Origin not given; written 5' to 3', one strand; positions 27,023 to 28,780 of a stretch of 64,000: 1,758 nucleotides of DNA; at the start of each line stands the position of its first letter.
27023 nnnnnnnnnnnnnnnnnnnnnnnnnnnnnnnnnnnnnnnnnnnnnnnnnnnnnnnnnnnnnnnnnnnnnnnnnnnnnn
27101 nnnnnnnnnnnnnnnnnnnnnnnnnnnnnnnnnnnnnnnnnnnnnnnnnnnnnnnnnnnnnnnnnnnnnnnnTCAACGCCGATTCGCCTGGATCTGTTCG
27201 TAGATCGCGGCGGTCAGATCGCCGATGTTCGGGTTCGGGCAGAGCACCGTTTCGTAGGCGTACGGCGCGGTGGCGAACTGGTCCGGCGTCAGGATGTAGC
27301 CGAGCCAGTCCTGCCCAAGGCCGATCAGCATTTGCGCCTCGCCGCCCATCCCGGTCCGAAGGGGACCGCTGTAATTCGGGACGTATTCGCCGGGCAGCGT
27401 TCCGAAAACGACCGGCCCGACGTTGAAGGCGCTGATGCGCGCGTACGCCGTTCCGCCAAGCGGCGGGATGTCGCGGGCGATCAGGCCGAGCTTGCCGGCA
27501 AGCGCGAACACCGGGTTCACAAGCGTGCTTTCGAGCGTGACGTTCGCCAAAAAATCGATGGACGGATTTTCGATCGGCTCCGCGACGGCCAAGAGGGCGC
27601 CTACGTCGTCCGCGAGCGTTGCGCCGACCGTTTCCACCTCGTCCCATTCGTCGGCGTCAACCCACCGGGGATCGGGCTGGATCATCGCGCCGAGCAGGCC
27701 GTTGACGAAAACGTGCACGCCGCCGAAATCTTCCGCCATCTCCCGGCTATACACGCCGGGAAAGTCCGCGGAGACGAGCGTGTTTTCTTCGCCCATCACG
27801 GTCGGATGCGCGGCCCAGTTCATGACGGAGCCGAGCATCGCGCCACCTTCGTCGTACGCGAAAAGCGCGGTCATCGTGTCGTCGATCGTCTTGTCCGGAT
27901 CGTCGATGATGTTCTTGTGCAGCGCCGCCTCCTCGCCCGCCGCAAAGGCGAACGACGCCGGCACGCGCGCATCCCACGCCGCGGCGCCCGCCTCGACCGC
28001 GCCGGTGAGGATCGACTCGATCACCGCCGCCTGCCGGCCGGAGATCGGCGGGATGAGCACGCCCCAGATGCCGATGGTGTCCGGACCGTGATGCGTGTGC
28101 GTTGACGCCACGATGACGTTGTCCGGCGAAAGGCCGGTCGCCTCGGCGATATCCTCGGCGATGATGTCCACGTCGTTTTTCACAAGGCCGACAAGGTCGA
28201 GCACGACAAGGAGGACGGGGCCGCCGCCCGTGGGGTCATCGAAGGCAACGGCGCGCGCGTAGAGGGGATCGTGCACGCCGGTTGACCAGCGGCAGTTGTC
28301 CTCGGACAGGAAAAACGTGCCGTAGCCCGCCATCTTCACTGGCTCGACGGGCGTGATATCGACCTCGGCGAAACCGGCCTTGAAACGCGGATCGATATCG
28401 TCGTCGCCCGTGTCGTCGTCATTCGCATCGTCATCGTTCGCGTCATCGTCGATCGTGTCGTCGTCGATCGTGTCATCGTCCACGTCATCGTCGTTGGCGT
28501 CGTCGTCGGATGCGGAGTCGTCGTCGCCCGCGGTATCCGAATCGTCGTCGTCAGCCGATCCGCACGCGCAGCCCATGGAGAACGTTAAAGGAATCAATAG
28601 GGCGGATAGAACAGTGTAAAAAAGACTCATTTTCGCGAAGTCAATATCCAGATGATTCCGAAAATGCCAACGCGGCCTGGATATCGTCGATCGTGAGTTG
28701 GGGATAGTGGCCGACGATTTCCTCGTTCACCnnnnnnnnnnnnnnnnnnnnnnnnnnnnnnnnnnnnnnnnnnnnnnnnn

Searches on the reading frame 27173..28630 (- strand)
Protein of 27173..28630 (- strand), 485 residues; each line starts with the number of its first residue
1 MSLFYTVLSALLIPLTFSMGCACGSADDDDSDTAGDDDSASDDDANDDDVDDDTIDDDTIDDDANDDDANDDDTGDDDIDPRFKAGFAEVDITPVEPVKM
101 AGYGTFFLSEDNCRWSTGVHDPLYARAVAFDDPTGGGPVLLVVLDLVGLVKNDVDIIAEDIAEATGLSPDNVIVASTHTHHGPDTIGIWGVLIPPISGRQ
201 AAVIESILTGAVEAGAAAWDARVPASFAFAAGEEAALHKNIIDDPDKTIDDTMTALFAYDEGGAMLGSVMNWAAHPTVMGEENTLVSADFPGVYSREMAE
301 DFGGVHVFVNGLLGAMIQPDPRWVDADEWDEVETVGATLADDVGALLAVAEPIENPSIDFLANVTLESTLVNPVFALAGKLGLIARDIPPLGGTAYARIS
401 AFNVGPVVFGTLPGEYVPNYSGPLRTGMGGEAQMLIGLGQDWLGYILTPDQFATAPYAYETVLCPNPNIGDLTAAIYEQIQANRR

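Call 53: search_protein_families(library=pfam, proteins=[window:27173-28630:-], max_evalue=0.0001)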
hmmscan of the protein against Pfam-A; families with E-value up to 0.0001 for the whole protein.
window:27173-28630:- (485 aa): 1 family
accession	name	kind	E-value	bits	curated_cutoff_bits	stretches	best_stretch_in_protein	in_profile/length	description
PF04734.18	Ceramidase_alk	-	1.3e-14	54.2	32.1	1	83-302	1-230/509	Neutral/alkaline non-lysosomal ceramidase, N-terminal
